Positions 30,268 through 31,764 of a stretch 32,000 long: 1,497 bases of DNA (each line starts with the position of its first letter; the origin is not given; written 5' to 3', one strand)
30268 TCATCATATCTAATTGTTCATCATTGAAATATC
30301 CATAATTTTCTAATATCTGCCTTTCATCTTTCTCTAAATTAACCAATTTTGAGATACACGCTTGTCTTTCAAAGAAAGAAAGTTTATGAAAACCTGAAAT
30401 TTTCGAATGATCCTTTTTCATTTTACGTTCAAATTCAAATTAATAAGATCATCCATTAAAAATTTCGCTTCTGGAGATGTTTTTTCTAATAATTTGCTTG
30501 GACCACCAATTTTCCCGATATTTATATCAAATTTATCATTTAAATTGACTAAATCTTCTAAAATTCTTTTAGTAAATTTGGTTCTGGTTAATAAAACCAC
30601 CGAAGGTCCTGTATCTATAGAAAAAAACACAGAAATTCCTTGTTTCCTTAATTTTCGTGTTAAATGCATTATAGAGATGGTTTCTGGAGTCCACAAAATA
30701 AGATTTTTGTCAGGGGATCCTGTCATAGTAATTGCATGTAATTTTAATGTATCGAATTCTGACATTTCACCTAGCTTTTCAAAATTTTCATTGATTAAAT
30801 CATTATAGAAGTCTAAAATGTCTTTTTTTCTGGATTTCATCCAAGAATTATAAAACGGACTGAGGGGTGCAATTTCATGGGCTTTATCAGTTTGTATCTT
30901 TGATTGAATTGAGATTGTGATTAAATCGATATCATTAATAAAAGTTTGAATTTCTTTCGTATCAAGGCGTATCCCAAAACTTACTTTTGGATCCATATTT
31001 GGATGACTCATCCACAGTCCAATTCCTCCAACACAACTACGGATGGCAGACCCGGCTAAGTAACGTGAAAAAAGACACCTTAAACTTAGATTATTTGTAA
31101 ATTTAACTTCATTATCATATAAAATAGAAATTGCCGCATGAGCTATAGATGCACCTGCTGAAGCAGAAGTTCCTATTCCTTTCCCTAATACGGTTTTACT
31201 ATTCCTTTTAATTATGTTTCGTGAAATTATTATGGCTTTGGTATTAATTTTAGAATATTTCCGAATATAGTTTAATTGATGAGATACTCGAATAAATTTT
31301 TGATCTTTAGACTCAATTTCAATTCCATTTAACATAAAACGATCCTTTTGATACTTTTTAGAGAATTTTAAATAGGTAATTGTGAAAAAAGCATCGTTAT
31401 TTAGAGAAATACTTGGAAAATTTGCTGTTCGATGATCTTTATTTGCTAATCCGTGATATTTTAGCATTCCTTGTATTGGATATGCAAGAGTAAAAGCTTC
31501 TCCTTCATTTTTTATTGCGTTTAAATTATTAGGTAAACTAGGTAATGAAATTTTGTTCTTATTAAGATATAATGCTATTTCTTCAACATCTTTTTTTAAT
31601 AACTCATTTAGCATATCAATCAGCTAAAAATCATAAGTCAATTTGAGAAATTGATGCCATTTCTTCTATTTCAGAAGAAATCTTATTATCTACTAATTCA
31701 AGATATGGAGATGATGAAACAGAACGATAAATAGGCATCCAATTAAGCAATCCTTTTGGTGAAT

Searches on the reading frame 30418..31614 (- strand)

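Call 32: search_protein_families(library=pfam, proteins=[window:30418-31614:-], max_evalue=0.01)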
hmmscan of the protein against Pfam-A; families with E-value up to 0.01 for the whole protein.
window:30418-31614:- (398 aa): 2 families
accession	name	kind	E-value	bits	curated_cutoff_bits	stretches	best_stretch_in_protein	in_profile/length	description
PF22700.2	MVD-like_N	-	3.5e-20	72.7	27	1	44-203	1-148/157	Diphosphomevalonate decarboxylase-like N-terminal domain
PF18376.6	MDD_C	-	0.0013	19.1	23.2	1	273-357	48-132/186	Mevalonate 5-diphosphate decarboxylase C-terminal domain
